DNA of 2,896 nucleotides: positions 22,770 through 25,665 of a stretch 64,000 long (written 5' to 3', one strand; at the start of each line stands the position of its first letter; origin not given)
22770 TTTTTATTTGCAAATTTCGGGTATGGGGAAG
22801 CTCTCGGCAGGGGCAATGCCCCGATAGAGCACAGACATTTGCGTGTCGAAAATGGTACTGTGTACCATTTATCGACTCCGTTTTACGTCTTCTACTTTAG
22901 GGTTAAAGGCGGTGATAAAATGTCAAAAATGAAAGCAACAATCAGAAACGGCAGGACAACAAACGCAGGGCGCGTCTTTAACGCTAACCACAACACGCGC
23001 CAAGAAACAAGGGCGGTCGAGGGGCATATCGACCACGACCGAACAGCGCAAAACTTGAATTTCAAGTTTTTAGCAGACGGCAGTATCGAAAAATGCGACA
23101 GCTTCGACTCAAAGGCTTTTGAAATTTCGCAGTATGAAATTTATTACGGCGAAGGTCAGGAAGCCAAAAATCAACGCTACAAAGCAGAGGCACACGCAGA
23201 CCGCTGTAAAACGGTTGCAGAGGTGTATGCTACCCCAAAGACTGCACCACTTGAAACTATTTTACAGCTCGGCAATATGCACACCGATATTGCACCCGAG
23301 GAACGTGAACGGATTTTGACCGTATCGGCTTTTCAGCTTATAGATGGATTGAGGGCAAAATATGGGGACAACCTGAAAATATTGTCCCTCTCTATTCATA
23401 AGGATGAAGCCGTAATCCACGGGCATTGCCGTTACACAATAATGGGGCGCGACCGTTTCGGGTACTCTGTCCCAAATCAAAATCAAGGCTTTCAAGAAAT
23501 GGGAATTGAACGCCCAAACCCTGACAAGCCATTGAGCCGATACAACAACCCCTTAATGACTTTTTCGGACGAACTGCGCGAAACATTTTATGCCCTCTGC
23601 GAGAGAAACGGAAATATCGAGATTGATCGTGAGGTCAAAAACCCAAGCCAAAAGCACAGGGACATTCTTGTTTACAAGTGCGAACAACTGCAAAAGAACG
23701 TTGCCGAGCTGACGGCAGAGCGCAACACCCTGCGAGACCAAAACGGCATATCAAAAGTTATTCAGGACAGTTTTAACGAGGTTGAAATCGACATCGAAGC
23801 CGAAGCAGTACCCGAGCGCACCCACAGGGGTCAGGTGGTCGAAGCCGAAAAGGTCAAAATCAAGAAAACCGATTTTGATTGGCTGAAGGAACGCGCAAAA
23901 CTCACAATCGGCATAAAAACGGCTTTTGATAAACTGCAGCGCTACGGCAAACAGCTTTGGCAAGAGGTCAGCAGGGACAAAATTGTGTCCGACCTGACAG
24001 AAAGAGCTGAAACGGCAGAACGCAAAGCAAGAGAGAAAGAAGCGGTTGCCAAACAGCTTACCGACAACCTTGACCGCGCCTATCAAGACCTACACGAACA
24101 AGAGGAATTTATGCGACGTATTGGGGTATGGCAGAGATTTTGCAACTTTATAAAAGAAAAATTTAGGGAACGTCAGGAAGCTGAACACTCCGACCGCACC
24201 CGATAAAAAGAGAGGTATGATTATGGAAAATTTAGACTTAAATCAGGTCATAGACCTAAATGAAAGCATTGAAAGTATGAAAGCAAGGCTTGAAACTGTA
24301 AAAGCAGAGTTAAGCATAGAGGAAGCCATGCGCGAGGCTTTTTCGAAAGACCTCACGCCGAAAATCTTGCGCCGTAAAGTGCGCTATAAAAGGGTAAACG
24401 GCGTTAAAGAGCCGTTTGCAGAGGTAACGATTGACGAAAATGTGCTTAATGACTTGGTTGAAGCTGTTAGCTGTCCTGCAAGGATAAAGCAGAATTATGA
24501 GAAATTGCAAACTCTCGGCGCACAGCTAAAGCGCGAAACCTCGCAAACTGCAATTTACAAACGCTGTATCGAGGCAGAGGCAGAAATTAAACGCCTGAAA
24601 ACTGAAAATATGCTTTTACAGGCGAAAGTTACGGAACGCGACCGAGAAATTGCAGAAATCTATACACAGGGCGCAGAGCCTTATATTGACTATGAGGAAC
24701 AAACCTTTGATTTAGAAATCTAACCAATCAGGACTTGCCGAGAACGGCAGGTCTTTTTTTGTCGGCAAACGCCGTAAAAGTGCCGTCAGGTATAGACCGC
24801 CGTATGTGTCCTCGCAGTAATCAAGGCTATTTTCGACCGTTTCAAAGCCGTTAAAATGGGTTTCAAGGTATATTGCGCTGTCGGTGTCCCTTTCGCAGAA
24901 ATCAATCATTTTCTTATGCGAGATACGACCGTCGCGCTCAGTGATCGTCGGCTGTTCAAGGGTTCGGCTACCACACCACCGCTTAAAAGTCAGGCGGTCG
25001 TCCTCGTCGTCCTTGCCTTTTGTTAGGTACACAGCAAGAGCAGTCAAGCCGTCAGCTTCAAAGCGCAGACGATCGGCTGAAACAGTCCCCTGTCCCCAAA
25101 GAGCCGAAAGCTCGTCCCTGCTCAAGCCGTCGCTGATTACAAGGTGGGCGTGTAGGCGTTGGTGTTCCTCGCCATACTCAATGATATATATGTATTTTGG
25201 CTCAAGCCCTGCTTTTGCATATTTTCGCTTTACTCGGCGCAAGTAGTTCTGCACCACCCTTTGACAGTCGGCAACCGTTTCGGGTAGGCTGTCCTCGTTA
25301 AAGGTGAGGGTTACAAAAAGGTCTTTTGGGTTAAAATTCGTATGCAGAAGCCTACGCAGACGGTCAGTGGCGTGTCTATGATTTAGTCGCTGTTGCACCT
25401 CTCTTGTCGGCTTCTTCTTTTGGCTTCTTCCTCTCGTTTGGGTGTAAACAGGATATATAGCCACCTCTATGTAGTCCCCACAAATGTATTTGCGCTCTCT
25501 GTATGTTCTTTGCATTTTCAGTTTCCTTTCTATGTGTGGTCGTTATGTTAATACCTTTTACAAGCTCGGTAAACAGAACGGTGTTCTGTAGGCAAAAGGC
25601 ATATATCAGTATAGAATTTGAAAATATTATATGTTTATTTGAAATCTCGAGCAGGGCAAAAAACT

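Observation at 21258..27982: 6.7-kb integrative mobilizable element inserted in the 3' end of a reverse-rubrerythrin gene, supplying a surrogate gene end and terminator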

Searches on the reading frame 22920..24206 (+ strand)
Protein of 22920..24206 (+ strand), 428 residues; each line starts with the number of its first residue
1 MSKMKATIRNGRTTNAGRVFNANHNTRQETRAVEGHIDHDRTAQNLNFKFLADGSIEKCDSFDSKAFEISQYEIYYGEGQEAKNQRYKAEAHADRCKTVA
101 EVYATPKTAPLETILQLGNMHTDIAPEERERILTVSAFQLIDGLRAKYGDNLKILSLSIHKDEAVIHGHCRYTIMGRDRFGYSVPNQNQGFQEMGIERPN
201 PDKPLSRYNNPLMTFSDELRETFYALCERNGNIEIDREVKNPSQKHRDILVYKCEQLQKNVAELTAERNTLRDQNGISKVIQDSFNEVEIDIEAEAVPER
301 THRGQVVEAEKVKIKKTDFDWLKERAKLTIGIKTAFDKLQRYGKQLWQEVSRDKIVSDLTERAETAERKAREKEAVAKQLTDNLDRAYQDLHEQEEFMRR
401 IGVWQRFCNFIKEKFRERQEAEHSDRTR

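Call 7: search_protein_families(library=pfam, proteins=[window:22920-24206:+], max_evalue=0.01)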
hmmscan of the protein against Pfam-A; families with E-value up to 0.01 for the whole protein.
window:22920-24206:+ (428 aa): 1 family
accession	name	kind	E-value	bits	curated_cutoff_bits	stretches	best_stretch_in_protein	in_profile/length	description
PF01076.25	Mob_Pre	-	0.0075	16.6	25.5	0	144-173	111-139/196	Plasmid recombination enzyme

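Call 30: search_protein_families(library=ncbifam, proteins=[window:22920-24203:+], max_evalue=0.01)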
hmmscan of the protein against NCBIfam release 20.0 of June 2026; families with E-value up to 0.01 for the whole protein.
window:22920-24203:+ (428 aa): 0 families

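Call 31: search_protein_families(library=phrogs, proteins=[window:22920-24203:+], max_evalue=0.001)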
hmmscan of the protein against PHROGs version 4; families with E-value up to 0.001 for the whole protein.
window:22920-24203:+ (428 aa): 0 families

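Call 32: search_solved_structures(query=window:22920-24203:+, max_evalue=1, show_alignments=2)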
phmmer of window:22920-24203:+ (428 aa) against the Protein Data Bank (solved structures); distinct sequences matched with E-value up to 1: 1.
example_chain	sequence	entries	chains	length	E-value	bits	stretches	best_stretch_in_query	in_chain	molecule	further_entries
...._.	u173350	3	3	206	0.36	13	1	303-373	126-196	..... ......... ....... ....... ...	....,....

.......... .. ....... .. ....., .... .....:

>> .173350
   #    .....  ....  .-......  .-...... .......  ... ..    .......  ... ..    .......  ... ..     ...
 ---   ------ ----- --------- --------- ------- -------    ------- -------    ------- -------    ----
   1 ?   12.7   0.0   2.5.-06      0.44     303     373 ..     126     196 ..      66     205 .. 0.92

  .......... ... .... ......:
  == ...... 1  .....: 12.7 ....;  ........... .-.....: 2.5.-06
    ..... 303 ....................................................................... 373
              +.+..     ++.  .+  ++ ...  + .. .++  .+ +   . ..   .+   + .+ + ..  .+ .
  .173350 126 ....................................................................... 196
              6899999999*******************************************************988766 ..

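Call 35: find_homologous_proteins(query=window:22920-24203:+, max_evalue=0.00001)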
Query window:22920-24203:+ (428 aa): 429 proteins with E <= 0.00001 among 4785 candidates; the best 120 are listed.
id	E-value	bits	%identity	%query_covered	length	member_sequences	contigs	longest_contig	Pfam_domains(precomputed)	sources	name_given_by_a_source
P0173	1.5e-272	922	96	100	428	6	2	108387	-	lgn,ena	-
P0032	1.6e-270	915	94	100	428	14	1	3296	-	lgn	-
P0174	1.6e-270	915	96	100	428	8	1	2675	-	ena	-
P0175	6.8e-267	903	94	100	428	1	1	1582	-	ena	-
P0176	4.5e-266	900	93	100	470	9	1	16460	-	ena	-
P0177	2.8e-264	894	93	99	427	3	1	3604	-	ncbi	-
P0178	2.6e-262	888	92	99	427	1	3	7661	-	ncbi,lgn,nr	ncbi:MAG: hypothetical protein Q4A86_01655 [Clostridia bacterium]|nr:hypothetical protein [Clostridi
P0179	2.3e-260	881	92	100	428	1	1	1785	-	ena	-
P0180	1.5e-249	846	87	100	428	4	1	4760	-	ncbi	-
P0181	8.6e-247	837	86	100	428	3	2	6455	-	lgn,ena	-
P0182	2.9e-240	815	85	100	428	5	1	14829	-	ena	-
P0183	1.0e-237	807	88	94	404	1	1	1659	-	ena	-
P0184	5.6e-237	804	84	99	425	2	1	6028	-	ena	-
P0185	3.6e-236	802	84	99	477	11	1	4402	-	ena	-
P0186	3.9e-233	792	82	100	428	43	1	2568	-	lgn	-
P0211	6.6e-207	705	73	99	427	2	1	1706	PF01076.26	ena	-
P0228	4.6e-163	561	60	99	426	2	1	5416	PF01076.26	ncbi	-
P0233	1.6e-139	483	51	100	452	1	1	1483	PF01076.26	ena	-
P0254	1.1e-136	474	52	98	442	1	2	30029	PF01076.26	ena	-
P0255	1.3e-136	474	52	99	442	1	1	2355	PF01076.26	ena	-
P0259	1.7e-136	473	52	99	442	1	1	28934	PF01076.26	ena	-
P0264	1.0e-135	471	50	100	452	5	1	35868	PF01076.26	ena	-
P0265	1.3e-135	471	51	99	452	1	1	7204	PF01076.26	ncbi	-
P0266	1.9e-135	470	51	96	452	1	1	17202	PF01076.26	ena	-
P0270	3.0e-135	469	52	100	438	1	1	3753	PF01076.26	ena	-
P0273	5.0e-135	469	52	98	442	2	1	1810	PF01076.26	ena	-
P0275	5.8e-135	468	51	96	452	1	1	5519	PF01076.26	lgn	-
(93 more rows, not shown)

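Call 37: search_solved_structures(query=A3, max_evalue=1, show_alignments=1)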
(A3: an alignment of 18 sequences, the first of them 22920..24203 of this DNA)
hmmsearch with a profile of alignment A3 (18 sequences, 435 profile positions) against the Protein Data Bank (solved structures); distinct sequences matched with E-value up to 1: 3.
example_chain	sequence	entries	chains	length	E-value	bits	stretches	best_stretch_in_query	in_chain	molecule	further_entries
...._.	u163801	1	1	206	0.45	12.4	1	310-362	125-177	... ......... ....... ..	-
2w83_C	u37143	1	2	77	0.73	11.7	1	236-302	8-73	C-JUN-AMINO-TERMINAL KINASE-INTERACTING PROTEIN 4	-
1yiu_A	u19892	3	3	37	0.8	11.6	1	13-30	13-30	Itchy E3 ubiquitin protein ligase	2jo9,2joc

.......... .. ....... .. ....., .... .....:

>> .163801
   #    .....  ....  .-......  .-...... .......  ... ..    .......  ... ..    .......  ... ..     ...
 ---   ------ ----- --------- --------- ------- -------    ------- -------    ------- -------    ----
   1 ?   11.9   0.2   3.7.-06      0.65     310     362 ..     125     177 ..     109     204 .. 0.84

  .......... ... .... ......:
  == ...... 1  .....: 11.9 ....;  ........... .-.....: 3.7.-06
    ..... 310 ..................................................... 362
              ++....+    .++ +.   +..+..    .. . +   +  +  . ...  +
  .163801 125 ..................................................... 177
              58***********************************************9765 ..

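Call 38: search_protein_families(library=pfam, alignment_id=A3, max_evalue=0.01)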
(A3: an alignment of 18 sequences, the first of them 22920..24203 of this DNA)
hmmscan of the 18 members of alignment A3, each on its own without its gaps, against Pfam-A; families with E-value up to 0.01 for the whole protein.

A. member 1, window:22920-24203:+ (428 aa): 1 family
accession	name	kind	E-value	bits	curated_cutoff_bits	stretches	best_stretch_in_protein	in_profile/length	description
PF01076.25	Mob_Pre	-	0.0075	16.6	25.5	0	144-173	111-139/196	Plasmid recombination enzyme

B. families by the number of members that match (of 18 scanned): 3 families
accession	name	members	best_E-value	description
PF01076.25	Mob_Pre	12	1e-10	Plasmid recombination enzyme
PF08647.16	BRE1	3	3.8e-05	BRE1 E3 ubiquitin ligase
PF25443.1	ANG-1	1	0.0064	ANG-1-like domain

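Call 68: predict_structure(alignment_id=A4)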
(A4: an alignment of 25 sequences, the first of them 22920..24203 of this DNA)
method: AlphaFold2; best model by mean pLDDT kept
length: 428 residues; sequences in the alignment: 25
mean_pLDDT: 74.1   pTM: 0.52
mean pLDDT of the five models: 74.1, 71.2, 71.2, 67.5, 66.9
residues with pLDDT >= 90: 96; 70-90: 168; 50-70: 110; < 50: 54
segments of 3 or more residues with pLDDT < 50: 13-36, 204-206, 239-250, 270-277, 426-428
pLDDT, mean of each block of 10 residues (from residue 1): 71 47 42 51 84 90 86 95 95 92 82 85 84 94 91 92 84 91 89 77 55 78 92 72 42 62 58 47 57 64 58 73 69 62 65 69 76 81 83 84 84 78 51
secondary structure, 60 per line:
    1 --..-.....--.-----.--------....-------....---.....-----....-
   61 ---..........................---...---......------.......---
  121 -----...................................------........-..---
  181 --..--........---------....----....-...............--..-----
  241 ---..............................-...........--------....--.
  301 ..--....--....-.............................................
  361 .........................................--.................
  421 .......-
elements in order: E6-10 H28-31 H39-42 E46-50 E56-59 H64-89 H99-104 E111-117 H126-151 E152-160 E167-174 H187-194 H204-207 H212-215 H217-231 H244-273 H275-285 E294-297 E300-302 E305-308 E311-314 H316-401 H404-427

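Call 70: fold_search(model_id=the predicted structure, library=pdb)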
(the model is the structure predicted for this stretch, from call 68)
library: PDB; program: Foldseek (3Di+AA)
matches with E <= 10: 254; with E <= 0.001: 0
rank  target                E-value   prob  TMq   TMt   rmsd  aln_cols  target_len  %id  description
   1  4lvm_C                5.4e-03  0.87  0.20  0.36  10.0       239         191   15  MobM Relaxase Domain (MOBV; Mob_Pre) bound to plasmid pMV158 oriT DNA (23nt). Mn-bound crystal structure at pH 6.5 (released 2014-09-24)
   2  4lvj_A                6.3e-02  0.47  0.19  0.33  10.1       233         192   14  MobM Relaxase Domain (MOBV; Mob_Pre) bound to plasmid pMV158 oriT DNA (22nt). Mn-bound crystal structure at pH 5.5 (released 2014-09-24)
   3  8sx4_A                1.5e-01  0.11  0.10  0.21  18.9       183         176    9  Crystal Structure of eIF4e in complex with Compound 7n (released 2023-06-21)
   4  4lvm_A                1.6e-01  0.33  0.21  0.38  10.4       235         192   16  MobM Relaxase Domain (MOBV; Mob_Pre) bound to plasmid pMV158 oriT DNA (23nt). Mn-bound crystal structure at pH 6.5 (released 2014-09-24)
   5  5zk7_B                1.8e-01  0.14  0.13  0.26  19.9       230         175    9  Stapled-peptides tailored against initiation of translation (released 2019-02-20)
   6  6ylr_B                1.9e-01  0.11  0.11  0.23  20.2       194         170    8  Translation initiation factor 4E in complex with bn7GpppG mRNA 5' cap analog (released 2020-04-15)
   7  4aza_C                2.0e-01  0.13  0.13  0.24  18.4       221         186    7  Improved eIF4E binding peptides by phage display guided design. (released 2012-08-08)
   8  4aza_A                2.1e-01  0.13  0.13  0.24  18.4       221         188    7  Improved eIF4E binding peptides by phage display guided design. (released 2012-08-08)
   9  3tf2_C                2.5e-01  0.08  0.11  0.22  20.3       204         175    9  Crystal structure of the cap free human translation initiation factor eIF4E (released 2011-08-31)
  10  7r5k_H0               2.8e-01  0.13  0.11  0.12  14.6       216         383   14  Human nuclear pore complex (constricted) (released 2022-06-22)
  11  3m94_A                2.8e-01  0.11  0.12  0.22  17.6       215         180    8  Complex crystal structure of Ascaris suum eIF4E-3 with m2,2,7G cap (released 2011-07-20)
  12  5nvm_C                3.0e-01  0.07  0.11  0.21  18.0       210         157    8  Crystal structure of the human 4EHP-GIGYF2 complex lacking the auxiliary sequences (released 2017-07-26)
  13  9don_A                3.0e-01  0.06  0.10  0.19  19.1       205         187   10  Crystal structure of eIF4e in complex with Compound 5-PA (released 2025-01-29)
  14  7d8b_C                3.1e-01  0.06  0.10  0.20  19.1       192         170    9  Engineering Disulphide-Free Autonomous Antibody VH Domains to modulate intracellular pathways (released 2021-08-25)
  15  5j5o_C                3.3e-01  0.08  0.11  0.21  19.5       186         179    9  Translation initiation factor 4E in complex with m7GppppG mRNA 5' cap analog (released 2017-05-10)
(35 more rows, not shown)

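Call 81: search_protein_families(library=padloc, proteins=[window:22920-24203:+], max_evalue=0.01)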
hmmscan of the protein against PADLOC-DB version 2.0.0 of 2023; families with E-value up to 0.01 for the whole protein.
window:22920-24203:+ (428 aa): 0 families

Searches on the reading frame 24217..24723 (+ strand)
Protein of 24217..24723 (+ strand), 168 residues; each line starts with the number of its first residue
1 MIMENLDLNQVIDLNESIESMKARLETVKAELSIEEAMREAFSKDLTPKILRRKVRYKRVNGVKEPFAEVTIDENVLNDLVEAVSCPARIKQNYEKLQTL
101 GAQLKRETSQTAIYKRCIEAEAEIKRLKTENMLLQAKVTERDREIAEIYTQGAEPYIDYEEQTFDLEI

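Call 7: search_protein_families(library=pfam, proteins=[window:24217-24723:+], max_evalue=0.01)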
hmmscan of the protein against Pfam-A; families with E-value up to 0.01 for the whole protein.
window:24217-24723:+ (168 aa): 2 families
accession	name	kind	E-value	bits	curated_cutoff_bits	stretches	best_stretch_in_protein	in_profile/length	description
PF18504.6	Csm1_N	-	0.0023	18.7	26.3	0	112-151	10-49/70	Csm1 N-terminal domain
PF25774.1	CC_CEP250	-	0.0083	17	27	1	116-148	46-78/98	CEP250 coiled coil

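Call 30: search_protein_families(library=ncbifam, proteins=[window:24217-24720:+], max_evalue=0.01)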
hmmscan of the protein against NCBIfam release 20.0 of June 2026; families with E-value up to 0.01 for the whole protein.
window:24217-24720:+ (168 aa): 0 families

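Call 31: search_protein_families(library=phrogs, proteins=[window:24217-24720:+], max_evalue=0.001)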
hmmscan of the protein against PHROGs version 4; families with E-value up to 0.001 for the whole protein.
window:24217-24720:+ (168 aa): 0 families

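Call 81: search_protein_families(library=padloc, proteins=[window:24217-24720:+], max_evalue=0.01)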
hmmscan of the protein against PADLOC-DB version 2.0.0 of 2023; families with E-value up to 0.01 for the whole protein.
window:24217-24720:+ (168 aa): 0 families

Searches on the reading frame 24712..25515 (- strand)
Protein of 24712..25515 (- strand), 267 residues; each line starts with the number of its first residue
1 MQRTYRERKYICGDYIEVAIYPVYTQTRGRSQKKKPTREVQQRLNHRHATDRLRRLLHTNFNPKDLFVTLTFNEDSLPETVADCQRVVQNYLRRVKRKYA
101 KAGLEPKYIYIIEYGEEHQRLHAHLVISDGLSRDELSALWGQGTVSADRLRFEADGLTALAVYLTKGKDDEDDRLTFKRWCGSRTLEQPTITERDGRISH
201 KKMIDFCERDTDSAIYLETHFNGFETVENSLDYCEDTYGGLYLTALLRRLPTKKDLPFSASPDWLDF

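Call 7: search_protein_families(library=pfam, proteins=[window:24712-25515:-], max_evalue=0.01)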
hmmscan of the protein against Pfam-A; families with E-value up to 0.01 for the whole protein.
window:24712-25515:- (267 aa): 1 family
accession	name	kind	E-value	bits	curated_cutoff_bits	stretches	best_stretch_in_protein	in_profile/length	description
PF23343.2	REP_ORF2-G2P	-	3e-12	47.1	27.8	1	66-167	2-98/99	Replication-associated protein ORF2/G2P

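Call 30: search_protein_families(library=ncbifam, proteins=[window:24715-25515:-], max_evalue=0.01)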
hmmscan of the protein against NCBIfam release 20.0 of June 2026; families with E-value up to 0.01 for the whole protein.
window:24715-25515:- (267 aa): 0 families

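Call 31: search_protein_families(library=phrogs, proteins=[window:24715-25515:-], max_evalue=0.001)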
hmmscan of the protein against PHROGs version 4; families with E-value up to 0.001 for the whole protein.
window:24715-25515:- (267 aa): 3 families
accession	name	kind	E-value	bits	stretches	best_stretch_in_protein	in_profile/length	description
phrog_3584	-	DNA, RNA and nucleotide metabolism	1e-64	219.5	1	2-254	2-253/265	replication initiation protein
phrog_942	-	DNA, RNA and nucleotide metabolism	1.5e-08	35.4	1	60-154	114-226/501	replication initiation protein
phrog_713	-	DNA, RNA and nucleotide metabolism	3.5e-06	27.1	1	66-126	121-189/432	DNA replication initiation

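Call 67: search_dna_similar(query=window:24715-25515:-, collection=phages, mode=protein, max_rows=10)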
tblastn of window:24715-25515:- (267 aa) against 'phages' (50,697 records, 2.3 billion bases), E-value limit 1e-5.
Records with a match: 58; places in all: 58; records where one place covers at least 80% of the query: 14.
Best place of each record, by identity: <60% 58.
By first word of the organism name: Tortoise 15; Bacteriophage 11; Microviridae 6; Clostridium 5; Latilactobacillus 4; Butyrivibrio 4; bajarodmic 4; Faecalibacterium 3; robinz 2; Terrisporobacter 1; and 3 more.
By host as written in the record: Gopherus morafkai 15; - 14; Ciona robusta 4; Peromyscus fraterculus 4; Butyrivibrio fibrisolvens DSM 3071 3; Clostridium perfringens strain S63 2; Latilactobacillus curvatus TMW 1.1365 2; Clostridium perfringens SM101 2; and 10 more.
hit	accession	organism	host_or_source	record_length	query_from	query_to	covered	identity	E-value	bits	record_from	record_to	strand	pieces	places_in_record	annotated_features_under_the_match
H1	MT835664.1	Bacteriophage sp.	human fecal samples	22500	1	254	95%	35.2%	1e-39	151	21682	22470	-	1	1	record has no annotation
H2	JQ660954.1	Clostridium phage PhiS63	Clostridium perfringens strain S63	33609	5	234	86%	35.4%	2e-36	142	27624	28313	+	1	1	gp31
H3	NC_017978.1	Clostridium phage PhiS63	Clostridium perfringens strain S63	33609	5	234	86%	35.4%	2e-36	142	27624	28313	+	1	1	replication initiation protein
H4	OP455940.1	Latilactobacillus phage TMW 1.46 P2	Latilactobacillus sakei TMW 1.46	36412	3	250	93%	31.0%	2e-30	124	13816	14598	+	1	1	putative replication protein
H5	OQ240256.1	Latilactobacillus phage TMW 1.1365 P2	Latilactobacillus curvatus TMW 1.1365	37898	3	248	92%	31.2%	6e-29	120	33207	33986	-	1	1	putative replication protein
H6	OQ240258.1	Latilactobacillus phage TMW 1.1381 P1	Latilactobacillus curvatus TMW 1.1381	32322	1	243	91%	31.4%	4e-32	130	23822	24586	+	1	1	replication protein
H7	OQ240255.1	Latilactobacillus phage TMW 1.1365 P1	Latilactobacillus curvatus TMW 1.1365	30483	6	243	89%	32.1%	1e-19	94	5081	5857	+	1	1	replication protein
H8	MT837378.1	Bacteriophage sp.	human fecal samples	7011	5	257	95%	29.4%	9e-18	88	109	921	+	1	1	record has no annotation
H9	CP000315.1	Clostridium phage phiSM101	Clostridium perfringens SM101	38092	4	207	76%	34.9%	1e-33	134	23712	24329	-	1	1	hypothetical protein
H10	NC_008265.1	Clostridium phage phiSM101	Clostridium perfringens SM101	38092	4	207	76%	34.9%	1e-33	134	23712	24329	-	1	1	replication initiation protein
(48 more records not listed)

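Call 81: search_protein_families(library=padloc, proteins=[window:24715-25515:-], max_evalue=0.01)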
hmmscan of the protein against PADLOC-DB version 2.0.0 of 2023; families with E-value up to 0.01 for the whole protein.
window:24715-25515:- (267 aa): 0 families
